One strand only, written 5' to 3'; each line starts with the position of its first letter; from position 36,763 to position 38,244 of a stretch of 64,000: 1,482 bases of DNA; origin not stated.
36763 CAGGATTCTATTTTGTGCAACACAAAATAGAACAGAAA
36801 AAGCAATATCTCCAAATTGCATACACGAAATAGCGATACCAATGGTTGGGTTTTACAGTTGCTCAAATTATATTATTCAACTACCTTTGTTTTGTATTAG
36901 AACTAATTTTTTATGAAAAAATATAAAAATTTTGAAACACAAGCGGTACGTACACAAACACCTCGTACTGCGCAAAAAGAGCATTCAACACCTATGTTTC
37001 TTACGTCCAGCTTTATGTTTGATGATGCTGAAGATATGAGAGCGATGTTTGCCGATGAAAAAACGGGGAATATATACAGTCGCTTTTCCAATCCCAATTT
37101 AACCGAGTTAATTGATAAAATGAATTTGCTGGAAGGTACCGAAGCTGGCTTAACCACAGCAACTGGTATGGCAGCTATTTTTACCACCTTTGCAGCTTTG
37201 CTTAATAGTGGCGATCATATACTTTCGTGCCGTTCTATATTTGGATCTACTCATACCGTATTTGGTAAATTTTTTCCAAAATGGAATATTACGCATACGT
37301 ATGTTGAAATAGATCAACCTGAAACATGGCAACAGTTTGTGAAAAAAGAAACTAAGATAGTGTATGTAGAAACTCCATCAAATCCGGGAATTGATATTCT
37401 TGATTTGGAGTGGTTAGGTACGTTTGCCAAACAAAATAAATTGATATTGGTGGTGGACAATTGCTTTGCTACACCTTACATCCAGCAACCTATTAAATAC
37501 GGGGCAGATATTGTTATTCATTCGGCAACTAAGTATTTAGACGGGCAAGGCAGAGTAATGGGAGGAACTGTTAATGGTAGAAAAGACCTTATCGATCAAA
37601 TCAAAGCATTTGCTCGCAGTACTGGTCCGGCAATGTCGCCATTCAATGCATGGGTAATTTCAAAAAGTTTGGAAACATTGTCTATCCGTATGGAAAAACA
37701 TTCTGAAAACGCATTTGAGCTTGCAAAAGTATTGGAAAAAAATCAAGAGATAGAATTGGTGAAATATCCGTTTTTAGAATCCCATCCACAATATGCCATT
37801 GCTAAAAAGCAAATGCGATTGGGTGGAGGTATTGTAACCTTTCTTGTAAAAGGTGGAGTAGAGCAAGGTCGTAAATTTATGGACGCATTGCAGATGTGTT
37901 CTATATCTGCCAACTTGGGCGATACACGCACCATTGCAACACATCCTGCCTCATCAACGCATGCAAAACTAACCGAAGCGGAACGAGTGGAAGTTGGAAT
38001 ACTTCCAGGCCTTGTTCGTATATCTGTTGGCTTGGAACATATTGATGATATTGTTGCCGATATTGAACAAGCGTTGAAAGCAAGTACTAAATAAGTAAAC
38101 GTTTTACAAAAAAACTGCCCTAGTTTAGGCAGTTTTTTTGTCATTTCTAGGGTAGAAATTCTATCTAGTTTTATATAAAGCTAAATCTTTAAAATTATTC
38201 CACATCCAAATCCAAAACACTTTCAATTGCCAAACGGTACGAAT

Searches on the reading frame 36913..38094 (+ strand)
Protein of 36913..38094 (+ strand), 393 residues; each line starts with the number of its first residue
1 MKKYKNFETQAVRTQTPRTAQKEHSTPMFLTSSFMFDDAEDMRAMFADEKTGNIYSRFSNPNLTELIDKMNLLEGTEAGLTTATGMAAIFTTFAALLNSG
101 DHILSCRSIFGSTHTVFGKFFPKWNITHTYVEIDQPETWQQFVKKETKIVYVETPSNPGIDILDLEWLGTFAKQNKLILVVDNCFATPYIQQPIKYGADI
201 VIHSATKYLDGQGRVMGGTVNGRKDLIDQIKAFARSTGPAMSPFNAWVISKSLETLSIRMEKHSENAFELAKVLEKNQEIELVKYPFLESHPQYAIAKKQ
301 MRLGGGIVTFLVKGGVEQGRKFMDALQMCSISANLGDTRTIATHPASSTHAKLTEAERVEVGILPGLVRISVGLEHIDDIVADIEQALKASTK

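Call 69: search_protein_families(library=pfam, proteins=[window:36913-38094:+], max_evalue=0.00001)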
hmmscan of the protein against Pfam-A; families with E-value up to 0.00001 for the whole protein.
window:36913-38094:+ (393 aa): 2 families
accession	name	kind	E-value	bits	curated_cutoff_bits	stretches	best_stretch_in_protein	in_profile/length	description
PF01053.26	Cys_Met_Meta_PP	-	3e-128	428.1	27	1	8-389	1-381/381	Cys/Met metabolism PLP-dependent enzyme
PF00155.27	Aminotran_1_2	-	8.4e-08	32.2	19.7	1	47-236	30-247/361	Aminotransferase class I and II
